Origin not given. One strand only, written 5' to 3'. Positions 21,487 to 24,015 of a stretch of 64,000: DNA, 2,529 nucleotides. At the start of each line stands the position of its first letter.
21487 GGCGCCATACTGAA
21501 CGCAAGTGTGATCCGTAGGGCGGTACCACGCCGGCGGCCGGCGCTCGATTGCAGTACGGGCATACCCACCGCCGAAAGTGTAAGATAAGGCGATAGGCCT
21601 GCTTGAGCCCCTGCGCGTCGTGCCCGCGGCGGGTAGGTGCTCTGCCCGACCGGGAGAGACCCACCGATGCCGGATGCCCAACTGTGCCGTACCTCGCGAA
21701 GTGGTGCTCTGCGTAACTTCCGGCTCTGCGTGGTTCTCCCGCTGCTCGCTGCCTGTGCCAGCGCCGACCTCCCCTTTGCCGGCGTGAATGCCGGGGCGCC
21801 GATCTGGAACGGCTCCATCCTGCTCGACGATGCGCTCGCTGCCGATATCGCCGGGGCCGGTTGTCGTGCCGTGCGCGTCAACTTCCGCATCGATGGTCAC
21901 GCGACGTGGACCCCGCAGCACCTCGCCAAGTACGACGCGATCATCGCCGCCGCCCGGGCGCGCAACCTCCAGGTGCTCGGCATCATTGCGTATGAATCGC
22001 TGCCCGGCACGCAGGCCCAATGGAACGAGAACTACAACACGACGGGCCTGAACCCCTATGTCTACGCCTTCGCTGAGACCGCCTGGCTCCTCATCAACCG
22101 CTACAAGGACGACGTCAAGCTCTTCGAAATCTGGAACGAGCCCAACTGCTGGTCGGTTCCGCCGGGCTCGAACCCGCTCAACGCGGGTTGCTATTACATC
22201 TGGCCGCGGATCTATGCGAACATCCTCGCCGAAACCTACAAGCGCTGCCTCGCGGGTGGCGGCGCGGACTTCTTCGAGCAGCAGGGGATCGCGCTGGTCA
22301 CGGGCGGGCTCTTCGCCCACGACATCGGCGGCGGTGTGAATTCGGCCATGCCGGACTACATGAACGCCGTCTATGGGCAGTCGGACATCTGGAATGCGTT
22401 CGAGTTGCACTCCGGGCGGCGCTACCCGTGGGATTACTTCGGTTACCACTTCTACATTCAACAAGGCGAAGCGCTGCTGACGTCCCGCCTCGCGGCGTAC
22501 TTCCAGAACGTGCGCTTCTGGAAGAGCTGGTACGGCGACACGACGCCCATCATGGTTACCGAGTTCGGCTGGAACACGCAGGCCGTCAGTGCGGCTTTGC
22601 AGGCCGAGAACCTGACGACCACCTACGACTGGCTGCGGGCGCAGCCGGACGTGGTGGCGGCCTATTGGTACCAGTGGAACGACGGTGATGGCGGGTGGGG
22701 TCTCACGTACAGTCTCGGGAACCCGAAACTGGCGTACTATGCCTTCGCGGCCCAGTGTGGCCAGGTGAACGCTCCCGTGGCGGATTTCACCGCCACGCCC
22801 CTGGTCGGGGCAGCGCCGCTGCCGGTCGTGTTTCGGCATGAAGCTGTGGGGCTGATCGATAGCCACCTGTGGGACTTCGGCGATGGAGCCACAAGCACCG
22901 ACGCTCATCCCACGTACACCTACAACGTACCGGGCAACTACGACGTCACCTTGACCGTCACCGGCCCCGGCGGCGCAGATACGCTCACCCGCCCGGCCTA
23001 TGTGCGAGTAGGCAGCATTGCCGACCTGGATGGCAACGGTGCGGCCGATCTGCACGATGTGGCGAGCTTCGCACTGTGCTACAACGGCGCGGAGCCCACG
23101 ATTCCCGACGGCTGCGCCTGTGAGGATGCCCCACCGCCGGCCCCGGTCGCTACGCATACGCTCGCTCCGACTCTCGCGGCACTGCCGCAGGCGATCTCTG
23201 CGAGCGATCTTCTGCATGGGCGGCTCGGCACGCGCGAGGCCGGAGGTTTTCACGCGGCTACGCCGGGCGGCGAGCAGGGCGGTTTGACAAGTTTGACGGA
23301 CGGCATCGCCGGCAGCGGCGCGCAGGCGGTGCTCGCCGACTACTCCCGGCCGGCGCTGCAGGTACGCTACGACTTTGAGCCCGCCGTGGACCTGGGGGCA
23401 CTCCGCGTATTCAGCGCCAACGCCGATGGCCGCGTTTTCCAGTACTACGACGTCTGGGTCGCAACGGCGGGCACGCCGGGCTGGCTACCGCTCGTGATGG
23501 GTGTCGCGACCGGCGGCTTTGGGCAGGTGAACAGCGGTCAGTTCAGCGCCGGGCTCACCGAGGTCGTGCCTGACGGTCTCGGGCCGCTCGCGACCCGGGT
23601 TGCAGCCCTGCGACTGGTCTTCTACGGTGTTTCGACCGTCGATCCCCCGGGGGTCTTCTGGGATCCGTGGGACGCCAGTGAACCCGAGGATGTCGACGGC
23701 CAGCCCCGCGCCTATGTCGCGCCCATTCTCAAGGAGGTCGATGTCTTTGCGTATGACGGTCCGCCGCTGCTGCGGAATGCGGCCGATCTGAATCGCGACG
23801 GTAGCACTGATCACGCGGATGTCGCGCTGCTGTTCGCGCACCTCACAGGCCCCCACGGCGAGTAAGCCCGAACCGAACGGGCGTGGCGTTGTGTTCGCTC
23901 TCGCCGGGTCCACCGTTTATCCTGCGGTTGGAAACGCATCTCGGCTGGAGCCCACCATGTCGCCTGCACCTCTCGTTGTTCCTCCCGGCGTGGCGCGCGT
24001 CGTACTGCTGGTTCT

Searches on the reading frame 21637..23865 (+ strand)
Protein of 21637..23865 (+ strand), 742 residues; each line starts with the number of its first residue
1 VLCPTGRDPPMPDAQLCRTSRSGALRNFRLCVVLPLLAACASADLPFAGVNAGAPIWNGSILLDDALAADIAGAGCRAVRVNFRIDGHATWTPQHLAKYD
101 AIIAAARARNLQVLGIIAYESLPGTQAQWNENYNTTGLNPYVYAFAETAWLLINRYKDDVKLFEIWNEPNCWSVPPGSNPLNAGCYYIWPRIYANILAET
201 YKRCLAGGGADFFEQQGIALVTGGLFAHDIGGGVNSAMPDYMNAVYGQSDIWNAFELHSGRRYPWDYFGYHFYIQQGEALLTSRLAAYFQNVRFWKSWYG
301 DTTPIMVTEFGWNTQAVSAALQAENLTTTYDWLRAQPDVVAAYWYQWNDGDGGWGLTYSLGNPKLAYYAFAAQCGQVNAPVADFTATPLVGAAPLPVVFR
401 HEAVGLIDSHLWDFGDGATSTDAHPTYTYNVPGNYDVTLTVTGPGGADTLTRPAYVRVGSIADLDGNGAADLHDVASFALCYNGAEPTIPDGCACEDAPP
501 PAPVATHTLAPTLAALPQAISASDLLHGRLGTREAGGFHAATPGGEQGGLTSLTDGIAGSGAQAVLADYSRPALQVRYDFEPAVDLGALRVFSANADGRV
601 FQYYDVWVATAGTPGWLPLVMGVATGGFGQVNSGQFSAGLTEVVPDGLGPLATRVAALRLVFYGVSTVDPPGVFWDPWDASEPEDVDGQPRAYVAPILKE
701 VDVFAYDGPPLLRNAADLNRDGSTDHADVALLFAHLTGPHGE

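Call 3: search_protein_families(library=pfam, proteins=[window:21637-23865:+], max_evalue=0.1)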
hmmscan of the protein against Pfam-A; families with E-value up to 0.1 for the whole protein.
window:21637-23865:+ (742 aa): 4 families
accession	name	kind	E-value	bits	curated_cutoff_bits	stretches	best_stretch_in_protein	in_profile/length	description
PF18911.6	PKD_4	-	5.1e-15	55.7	27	1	379-458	3-85/85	PKD domain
PF00801.26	PKD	-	4.7e-10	39.8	23.5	1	384-452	4-76/80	PKD domain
PF00150.24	Cellulase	-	1.1e-06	28.8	23.5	1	48-349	11-271/272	Cellulase (glycosyl hydrolase family 5)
PF00404.24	Dockerin_1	-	0.035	14.8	22.9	0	713-736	33-56/57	Dockerin type I domain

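Call 4: search_protein_families(library=ncbifam, proteins=[window:21637-23865:+], max_evalue=0.1)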
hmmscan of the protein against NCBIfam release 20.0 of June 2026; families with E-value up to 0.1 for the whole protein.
window:21637-23865:+ (742 aa): 1 family
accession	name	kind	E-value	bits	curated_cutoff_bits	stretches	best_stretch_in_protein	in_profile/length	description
TIGR00864.1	PCC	subfamily_domain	0.024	11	1861.4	1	404-442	1422-1460/2700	polycystin cation channel protein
